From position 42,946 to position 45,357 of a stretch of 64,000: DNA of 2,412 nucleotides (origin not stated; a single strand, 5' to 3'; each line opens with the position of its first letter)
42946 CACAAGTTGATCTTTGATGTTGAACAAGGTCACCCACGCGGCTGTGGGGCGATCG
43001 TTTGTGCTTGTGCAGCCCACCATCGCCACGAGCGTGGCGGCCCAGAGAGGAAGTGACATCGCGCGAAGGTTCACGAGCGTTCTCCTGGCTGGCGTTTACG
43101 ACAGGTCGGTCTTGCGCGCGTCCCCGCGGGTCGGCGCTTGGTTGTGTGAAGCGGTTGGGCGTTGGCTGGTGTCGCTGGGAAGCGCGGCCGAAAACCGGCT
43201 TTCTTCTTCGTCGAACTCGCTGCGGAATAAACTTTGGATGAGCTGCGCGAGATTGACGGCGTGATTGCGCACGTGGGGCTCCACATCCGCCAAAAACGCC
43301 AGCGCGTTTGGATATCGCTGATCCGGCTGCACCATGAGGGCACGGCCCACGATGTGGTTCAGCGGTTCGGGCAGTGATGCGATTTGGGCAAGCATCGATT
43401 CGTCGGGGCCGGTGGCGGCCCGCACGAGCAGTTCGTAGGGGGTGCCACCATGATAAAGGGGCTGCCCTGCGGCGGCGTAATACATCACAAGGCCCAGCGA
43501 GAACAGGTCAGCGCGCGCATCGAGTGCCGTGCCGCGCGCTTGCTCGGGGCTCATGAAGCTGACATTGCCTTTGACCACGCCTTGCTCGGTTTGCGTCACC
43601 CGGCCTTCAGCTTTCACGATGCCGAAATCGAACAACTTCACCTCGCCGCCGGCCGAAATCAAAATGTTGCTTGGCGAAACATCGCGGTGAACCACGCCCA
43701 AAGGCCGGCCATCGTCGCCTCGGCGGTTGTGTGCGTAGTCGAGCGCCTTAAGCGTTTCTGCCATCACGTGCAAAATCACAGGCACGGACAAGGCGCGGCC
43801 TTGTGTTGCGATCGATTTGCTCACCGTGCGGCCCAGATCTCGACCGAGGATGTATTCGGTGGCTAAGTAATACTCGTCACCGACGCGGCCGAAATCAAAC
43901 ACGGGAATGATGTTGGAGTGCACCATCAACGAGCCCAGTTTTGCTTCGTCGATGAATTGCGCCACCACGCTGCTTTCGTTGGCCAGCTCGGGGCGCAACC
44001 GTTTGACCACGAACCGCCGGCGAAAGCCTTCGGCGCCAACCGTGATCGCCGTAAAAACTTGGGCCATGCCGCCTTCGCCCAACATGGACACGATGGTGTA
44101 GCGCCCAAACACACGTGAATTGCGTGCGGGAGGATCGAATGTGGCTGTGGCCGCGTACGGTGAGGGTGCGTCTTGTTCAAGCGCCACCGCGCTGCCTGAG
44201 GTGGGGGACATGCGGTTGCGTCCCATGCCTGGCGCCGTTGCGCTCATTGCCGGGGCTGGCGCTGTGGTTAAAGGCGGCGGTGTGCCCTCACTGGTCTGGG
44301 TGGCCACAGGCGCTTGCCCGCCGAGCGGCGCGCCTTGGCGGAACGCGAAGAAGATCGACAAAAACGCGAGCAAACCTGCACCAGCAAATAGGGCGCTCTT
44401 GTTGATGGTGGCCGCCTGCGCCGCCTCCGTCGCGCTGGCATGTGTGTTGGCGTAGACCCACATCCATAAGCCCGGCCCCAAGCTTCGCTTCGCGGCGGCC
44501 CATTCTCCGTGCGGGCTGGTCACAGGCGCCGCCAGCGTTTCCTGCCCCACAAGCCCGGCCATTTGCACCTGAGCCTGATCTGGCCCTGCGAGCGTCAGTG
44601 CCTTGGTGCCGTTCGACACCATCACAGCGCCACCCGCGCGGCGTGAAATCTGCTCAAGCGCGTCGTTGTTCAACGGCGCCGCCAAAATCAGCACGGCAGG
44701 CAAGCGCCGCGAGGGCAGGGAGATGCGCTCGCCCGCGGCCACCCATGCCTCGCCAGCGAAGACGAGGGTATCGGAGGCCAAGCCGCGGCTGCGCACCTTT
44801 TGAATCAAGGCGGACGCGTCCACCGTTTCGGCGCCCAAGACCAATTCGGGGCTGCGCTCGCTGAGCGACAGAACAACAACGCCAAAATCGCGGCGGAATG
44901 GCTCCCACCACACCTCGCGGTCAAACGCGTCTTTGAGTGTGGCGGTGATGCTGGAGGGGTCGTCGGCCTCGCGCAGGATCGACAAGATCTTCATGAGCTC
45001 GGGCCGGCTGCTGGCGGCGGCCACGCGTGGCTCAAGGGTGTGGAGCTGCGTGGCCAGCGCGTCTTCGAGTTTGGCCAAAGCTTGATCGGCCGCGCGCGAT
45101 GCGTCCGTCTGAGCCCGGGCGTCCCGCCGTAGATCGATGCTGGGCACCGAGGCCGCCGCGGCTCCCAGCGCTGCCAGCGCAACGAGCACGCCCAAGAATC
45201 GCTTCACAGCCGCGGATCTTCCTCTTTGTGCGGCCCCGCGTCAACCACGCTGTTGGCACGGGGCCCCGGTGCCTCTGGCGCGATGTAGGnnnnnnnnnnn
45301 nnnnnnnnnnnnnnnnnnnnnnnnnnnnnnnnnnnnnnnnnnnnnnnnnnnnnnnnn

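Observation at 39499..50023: Eight-gene minus-strand array joining a GldA/F/G-type ABC system to a receptor-like kinase and trans-envelope components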

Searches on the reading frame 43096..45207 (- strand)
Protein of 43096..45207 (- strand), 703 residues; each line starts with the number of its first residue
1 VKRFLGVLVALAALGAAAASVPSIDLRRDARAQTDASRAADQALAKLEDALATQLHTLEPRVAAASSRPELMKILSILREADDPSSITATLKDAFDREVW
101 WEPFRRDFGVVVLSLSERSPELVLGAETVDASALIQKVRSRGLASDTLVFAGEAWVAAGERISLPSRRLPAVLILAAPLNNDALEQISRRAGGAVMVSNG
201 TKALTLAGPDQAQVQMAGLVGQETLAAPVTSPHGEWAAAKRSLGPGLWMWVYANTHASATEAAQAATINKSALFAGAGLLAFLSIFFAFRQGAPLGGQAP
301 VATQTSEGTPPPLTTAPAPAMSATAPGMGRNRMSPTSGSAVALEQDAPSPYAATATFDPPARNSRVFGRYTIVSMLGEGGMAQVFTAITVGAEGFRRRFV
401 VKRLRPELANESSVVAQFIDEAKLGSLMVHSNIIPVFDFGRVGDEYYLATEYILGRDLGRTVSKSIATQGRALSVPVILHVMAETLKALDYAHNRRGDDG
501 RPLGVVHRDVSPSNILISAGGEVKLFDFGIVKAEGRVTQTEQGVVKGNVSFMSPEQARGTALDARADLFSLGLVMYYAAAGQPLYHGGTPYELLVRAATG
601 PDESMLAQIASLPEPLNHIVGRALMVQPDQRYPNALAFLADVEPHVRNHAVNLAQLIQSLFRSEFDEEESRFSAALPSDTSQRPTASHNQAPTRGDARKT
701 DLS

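Call 3: search_protein_families(library=pfam, proteins=[window:43096-45207:-], max_evalue=0.01)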
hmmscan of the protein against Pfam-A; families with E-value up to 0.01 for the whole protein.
window:43096-45207:- (703 aa): 4 families
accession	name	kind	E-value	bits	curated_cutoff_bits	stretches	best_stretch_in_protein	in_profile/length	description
PF00069.31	Pkinase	-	8.5e-33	114.3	31.7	1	370-632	1-252/263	Protein kinase domain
PF07714.23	PK_Tyr_Ser-Thr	-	2.9e-21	76.4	23.1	1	372-631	3-248/258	Protein tyrosine and serine/threonine kinase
PF03109.22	ABC1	-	0.0012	18.5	22.9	0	504-535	187-218/244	ABC1 atypical kinase-like domain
PF17667.7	Pkinase_fungal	-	0.0083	15.3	24.1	0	504-571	307-379/387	Fungal protein kinase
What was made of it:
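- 43096..45207 (-): g5: receptor Ser/Thr kinase K. TM1, a periplasmic double-Cache-like sensor (about aa 23-265, nt 44413-45141), TM2 (about aa 268-288), a disordered linker (aa 290-365), and a Hanks kinase domain (aa 366-650). Pkinase scores 114.3 bits (call 3).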

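Call 7: search_protein_families(library=ncbifam, proteins=[window:43096-45207:-], max_evalue=0.01)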
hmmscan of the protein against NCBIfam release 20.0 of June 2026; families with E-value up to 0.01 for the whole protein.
window:43096-45207:- (703 aa): 11 families
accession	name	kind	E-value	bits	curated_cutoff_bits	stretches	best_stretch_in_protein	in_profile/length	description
NF033483.0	PknB_PASTA_kin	equivalog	2.5e-65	221.6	450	1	366-689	5-307/563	Stk1 family PASTA domain-containing Ser/Thr kinase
NF052427.1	StpK7MSMEG_1200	equivalog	1.9e-31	109.3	900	1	364-640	3-263/601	serine/threonine protein kinase StpK7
NF047741.1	antiphage_MADS6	equivalog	6.1e-31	107.6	460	2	504-650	319-465/612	methylation-associated defense system protein kinase MAD6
NF009651.0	PRK13184.1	equivalog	7.3e-28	97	839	1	368-648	2-293/932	serine/threonine-protein kinase PknD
TIGR03903.1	TOMM_kin_cyc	equivalog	1.8e-24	85.7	705.75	1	398-638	5-240/1267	TOMM system kinase/cyclase fusion protein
NF038150.1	lanthi_synth_IV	equivalog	1.3e-21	76.7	650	1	348-631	166-443/851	class IV lanthionine synthetase LanL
NF053615.1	SerThrKinAfsKStmc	equivalog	3.3e-20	72.4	1300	1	363-646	8-268/809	protein serine/threonine kinase AfsK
NF033442.0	BREX_PglW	equivalog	2.6e-14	52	990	2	541-644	384-485/1391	BREX system serine/threonine kinase PglW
NF038151.1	lanthi_synth_III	equivalog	9.2e-09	34.2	575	1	425-578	278-422/833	class III lanthionine synthetase LanKC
NF043056.1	T4SS_LegK1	equivalog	0.00059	18.5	550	1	504-577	209-282/516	Dot/Icm T4SS effector kinase LegK1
TIGR01982.1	UbiB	equivalog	0.0056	15.3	487.55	0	504-545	276-314/436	2-polyprenylphenol 6-hydroxylase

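Call 10: find_encoding_contigs(protein=window:43096-45207:-, flank=10000, max_places=4)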
Protein window:43096-45207:- (703 aa): no gene with exactly this product is on record in the collection.

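Call 31: find_homologous_proteins(query=window:43096-45207:-, max_evalue=1e-60)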
Query window:43096-45207:- (703 aa): 599 proteins with E <= 1e-60 among 8000 candidates; the best 120 are listed.
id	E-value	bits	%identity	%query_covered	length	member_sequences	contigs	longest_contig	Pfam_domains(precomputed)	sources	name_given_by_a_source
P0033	0.0e+0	1524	100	100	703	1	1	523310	PF07714.24,PF00069.32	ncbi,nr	ncbi:MAG: serine/threonine-protein kinase [Deltaproteobacteria bacterium]|nr:serine/threonine-protei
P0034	4.1e-298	1009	70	98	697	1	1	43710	PF07714.24,PF00069.32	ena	-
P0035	3.2e-288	976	69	94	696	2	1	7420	PF07714.24,PF00069.32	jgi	-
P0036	9.3e-283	958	66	98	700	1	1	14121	PF07714.24,PF00069.32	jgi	jgi:serine/threonine protein kinase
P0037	6.9e-217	740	56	93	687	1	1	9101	PF07714.24,PF00069.32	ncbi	-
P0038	1.3e-197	677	51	100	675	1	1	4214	PF07714.24,PF00069.32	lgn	-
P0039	5.8e-192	658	49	94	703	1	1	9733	PF07714.24,PF00069.32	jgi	jgi:serine/threonine protein kinase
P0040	2.4e-180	619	48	91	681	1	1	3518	PF07714.24,PF00069.32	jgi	jgi:hypothetical protein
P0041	8.6e-179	614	48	97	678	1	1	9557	PF07714.24,PF00069.32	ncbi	-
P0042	2.1e-177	610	47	97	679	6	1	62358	PF07714.24,PF00069.32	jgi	-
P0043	5.3e-177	608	47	90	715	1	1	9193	PF07714.24,PF00069.32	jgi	jgi:hypothetical protein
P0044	2.6e-176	606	48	94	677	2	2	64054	PF07714.24,PF00069.32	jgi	jgi:hypothetical protein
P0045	4.6e-176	605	47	93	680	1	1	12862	PF07714.24,PF00069.32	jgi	jgi:hypothetical protein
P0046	5.2e-176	605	49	93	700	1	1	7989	PF07714.24,PF00069.32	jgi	jgi:hypothetical protein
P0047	1.3e-175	604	46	94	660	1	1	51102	PF07714.24,PF00069.32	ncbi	-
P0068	4.9e-173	595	48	93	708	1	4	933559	PF07714.24,PF00069.32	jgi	jgi:hypothetical protein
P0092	2.0e-170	587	48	90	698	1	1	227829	PF07714.24,PF00069.32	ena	-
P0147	1.4e-167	577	45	99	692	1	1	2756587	PF07714.24,PF00069.32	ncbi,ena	-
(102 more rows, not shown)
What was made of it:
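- Tried and rejected: The full-length query worked (call 31).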

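Call 32: find_encoding_contigs(protein=P0147, flank=10000, max_places=1)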
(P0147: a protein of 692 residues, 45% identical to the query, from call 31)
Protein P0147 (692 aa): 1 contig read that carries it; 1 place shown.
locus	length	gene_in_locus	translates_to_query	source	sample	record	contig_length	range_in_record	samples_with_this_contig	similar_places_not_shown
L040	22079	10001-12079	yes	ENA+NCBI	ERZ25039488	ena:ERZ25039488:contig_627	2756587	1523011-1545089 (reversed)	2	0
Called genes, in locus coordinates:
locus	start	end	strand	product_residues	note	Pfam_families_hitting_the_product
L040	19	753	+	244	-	-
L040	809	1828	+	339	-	PF10503:Esterase_PHB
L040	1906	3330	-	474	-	PF13522:GATase_6, PF13537:GATase_7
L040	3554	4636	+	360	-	PF00005:ABC_tran, PF13304:AAA_21 (faint)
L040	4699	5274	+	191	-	PF12679:ABC2_membrane_2, PF12698:ABC2_membrane_3, PF13346:ABC2_membrane_5 (weak)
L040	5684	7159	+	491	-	PF09822:ABC_transp_aux (weak), PF14258:DUF4350, PF23355:IFT52_GIFT (faint)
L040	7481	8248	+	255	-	PF14238:DUF4340 (faint)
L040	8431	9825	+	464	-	PF22848:ASD1_dom (faint), PF11790:Glyco_hydro_cc (weak), PF12891:Glyco_hydro_44 (weak)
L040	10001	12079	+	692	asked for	PF00069:Pkinase, PF07714:PK_Tyr_Ser-Thr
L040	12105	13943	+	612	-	PF13524:Glyco_trans_1_2 (weak), PF13428:TPR_14 (faint), PF13424:TPR_12 (faint), PF00515:TPR_1 (faint), PF07719:TPR_2 (faint), PF13181:TPR_8 (faint), PF14559:TPR_19 (faint)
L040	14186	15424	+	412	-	PF07719:TPR_2 (faint), PF13371:TPR_9 (faint), PF13414:TPR_11 (faint), PF13424:TPR_12 (faint), PF13432:TPR_16 (weak), PF14559:TPR_19 (weak), PF13432:TPR_16, PF08241:Methyltransf_11 (weak), +4 more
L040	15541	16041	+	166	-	PF14229:DUF4332, PF14520:HHH_5 (faint)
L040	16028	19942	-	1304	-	PF00535:Glycos_transf_2, PF13641:Glyco_tranf_2_3, PF13632:Glyco_trans_2_3 (weak), PF00535:Glycos_transf_2, PF13641:Glyco_tranf_2_3, PF10111:Glyco_tranf_2_2 (weak), PF00535:Glycos_transf_2, PF13641:Glyco_tranf_2_3, +2 more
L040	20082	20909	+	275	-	-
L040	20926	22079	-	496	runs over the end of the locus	-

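Call 33: find_encoding_contigs(protein=P0068, flank=10000, max_places=1)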
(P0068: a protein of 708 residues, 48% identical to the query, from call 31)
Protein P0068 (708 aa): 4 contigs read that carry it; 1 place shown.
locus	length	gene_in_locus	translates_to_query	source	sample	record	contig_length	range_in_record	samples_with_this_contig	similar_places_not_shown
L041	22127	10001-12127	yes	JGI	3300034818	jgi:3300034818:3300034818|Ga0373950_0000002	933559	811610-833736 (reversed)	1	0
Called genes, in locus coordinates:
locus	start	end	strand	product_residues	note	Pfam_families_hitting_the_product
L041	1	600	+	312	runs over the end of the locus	PF02353:CMAS (weak), PF01135:PCMT (weak), PF13489:Methyltransf_23, PF01209:Ubie_methyltran, PF08241:Methyltransf_11, PF08242:Methyltransf_12, PF13649:Methyltransf_25, PF13847:Methyltransf_31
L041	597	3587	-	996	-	PF09286:Pro-kuma_activ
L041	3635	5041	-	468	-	PF13522:GATase_6, PF13537:GATase_7, PF00156:Pribosyltran (weak)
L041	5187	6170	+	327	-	PF00005:ABC_tran, PF13304:AAA_21 (faint)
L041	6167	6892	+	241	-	PF01061:ABC2_membrane, PF12679:ABC2_membrane_2, PF12698:ABC2_membrane_3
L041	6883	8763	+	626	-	PF09822:ABC_transp_aux, PF14258:DUF4350, PF23355:IFT52_GIFT (faint)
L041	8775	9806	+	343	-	-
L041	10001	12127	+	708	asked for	PF00069:Pkinase, PF07714:PK_Tyr_Ser-Thr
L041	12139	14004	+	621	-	PF13524:Glyco_trans_1_2 (weak), PF13428:TPR_14 (faint), PF13432:TPR_16 (faint), PF00515:TPR_1 (faint), PF07719:TPR_2 (faint), PF13181:TPR_8 (faint), PF13424:TPR_12 (faint), PF14559:TPR_19 (weak), +1 more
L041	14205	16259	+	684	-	PF00512:HisKA, PF02518:HATPase_c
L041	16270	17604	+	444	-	PF00072:Response_reg, PF00158:Sigma54_activat, PF14532:Sigma54_activ_2, PF25601:AAA_lid_14, PF02954:HTH_8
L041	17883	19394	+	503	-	PF00909:Ammonium_transp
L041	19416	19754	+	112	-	PF00543:P-II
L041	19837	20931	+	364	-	PF01594:AI-2E_transport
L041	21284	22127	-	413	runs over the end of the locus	PF07690:MFS_1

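Call 34: find_encoding_contigs(protein=P0092, flank=10000, max_places=1)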
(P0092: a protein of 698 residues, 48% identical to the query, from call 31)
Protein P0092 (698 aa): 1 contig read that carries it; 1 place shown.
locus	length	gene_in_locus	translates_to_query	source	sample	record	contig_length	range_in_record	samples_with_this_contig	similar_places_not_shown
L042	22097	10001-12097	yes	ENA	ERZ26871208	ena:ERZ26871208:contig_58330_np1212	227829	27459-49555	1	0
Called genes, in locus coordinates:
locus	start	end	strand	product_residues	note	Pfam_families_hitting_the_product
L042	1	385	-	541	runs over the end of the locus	PF01336:tRNA_anti-codon, PF00152:tRNA-synt_2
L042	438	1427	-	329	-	PF03462:PCRF, PF00472:RF-1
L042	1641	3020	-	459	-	PF03712:Cu2_monoox_C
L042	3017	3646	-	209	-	PF25087:GMPPB_C (faint), PF25084:LbH_EIF2B (weak), PF00132:Hexapep, PF14602:Hexapep_2 (weak)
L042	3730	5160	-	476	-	PF13522:GATase_6, PF13537:GATase_7, PF00156:Pribosyltran (weak)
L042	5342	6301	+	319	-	PF00005:ABC_tran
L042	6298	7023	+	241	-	PF01061:ABC2_membrane, PF12679:ABC2_membrane_2, PF12698:ABC2_membrane_3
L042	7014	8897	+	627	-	PF09822:ABC_transp_aux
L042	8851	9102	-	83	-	-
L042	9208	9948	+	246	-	-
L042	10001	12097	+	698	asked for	PF00069:Pkinase, PF07714:PK_Tyr_Ser-Thr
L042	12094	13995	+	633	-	PF14559:TPR_19 (faint), PF13424:TPR_12 (faint), PF13692:Glyco_trans_1_4 (faint), PF13524:Glyco_trans_1_2 (weak), PF13432:TPR_16 (faint), PF00515:TPR_1 (faint), PF07719:TPR_2 (faint), PF13181:TPR_8 (faint)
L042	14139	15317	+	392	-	-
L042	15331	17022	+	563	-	PF00512:HisKA, PF02518:HATPase_c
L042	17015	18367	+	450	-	PF00072:Response_reg, PF00158:Sigma54_activat, PF14532:Sigma54_activ_2, PF25601:AAA_lid_14, PF02954:HTH_8 (weak)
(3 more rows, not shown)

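Call 44: find_related_loci(query=A3, collection=metagenome_contigs, flank=10000)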
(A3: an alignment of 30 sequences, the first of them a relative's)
Query A3 (703 aa) in metagenome_contigs; peptide patterns used: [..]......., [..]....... (x = any residue, [..] = any of these).
410 stretches matched a pattern; 169 encode a relative of the query (tblastn E <= 1e-3); the best 80 are kept; 80 distinct loci.
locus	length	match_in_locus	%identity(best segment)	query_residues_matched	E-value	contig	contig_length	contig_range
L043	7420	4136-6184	69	1-683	0e+0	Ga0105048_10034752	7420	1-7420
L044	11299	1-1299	74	251-683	0e+0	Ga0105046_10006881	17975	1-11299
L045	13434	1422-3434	47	1-683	0e+0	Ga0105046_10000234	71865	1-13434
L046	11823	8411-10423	47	1-683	0e+0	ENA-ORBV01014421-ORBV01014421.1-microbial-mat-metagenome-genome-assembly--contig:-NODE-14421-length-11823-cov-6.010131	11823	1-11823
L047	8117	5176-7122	46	24-676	2e-174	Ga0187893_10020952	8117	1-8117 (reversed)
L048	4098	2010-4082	45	1-694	2e-176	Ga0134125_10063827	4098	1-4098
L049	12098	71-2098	46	1-680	1e-168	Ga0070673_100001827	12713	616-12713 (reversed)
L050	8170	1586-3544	47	5-660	3e-168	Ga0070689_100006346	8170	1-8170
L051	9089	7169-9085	47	5-646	2e-167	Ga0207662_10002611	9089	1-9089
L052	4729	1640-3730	47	1-690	8e-172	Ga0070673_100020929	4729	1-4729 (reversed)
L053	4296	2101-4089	47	23-689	5e-173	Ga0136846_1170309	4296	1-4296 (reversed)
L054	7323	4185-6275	46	1-690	2e-167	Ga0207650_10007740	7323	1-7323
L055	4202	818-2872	46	1-689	5e-173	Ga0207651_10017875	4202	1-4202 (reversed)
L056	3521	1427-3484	45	1-679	4e-175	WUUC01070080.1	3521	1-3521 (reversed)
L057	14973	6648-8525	48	49-678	1e-166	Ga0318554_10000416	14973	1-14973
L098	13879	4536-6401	43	38-669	3e-144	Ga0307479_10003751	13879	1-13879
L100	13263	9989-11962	41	23-672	4e-141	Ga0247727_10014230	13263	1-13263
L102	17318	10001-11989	41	2-682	1e-133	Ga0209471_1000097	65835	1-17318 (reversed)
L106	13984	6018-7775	41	50-661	5e-130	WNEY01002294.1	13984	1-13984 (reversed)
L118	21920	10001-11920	39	31-670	2e-125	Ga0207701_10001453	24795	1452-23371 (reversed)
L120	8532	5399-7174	41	89-668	3e-125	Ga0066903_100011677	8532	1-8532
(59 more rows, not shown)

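Call 46: predict_structure(alignment_id=A3)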
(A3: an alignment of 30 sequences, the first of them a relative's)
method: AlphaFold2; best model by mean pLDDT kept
length: 703 residues; sequences in the alignment: 30
mean_pLDDT: 77.9   pTM: 0.46
mean pLDDT of the five models: 77.9, 74.4, 74.0, 69.9, 68.5
residues with pLDDT >= 90: 324; 70-90: 195; 50-70: 61; < 50: 123
segments of 3 or more residues with pLDDT < 50: 293-311, 313-363, 392-395, 529-550, 677-703
pLDDT, mean of each block of 10 residues (from residue 1): 85 90 94 96 97 96 97 93 90 96 96 94 89 96 95 94 94 97 96 96 96 96 93 96 94 94 92 93 88 44 37 39 30 32 27 29 59 75 75 57 83 80 65 65 78 78 93 95 92 76 69 84 71 41 41 74 84 92 63 70 88 95 91 93 89 90 81 53 37 34 33
secondary structure, 60 per line:
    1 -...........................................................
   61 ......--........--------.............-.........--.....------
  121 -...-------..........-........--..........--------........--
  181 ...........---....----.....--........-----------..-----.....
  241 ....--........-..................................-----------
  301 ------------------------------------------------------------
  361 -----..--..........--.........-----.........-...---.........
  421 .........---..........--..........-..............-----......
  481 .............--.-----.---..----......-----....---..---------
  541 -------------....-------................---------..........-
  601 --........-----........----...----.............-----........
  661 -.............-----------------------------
elements in order (helices of 4 or more, strands of 3 or more residues): H2-66 H69-76 H85-97 H99-107 E110-114 E122-124 H132-141 E143-150 E153-162 E171-178 H181-191 E195-198 E203-207 H210-217 E236-244 E247-254 H256-289 E370-379 E382-390 E396-404 H412-427 E433-442 E445-454 H458-469 H475-493 E515-517 E523-526 H554-557 H565-580 H590-599 H603-610 H616-623 H635-647 H653-660 H662-674
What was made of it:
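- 43096..45207 (-): It shows a long helix, two alpha/beta modules, then a long helix (call 46).
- On Cache superfamily double (dCache) extracytoplasmic sensor: AF2 model with pLDDT above 90 over residues 1-290 and matching secondary-structure order (call 46).
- Checked: One correction: the kinase N-terminal hydrophobic segment is modelled as a helix continuous with the sensor stalk (call 46).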
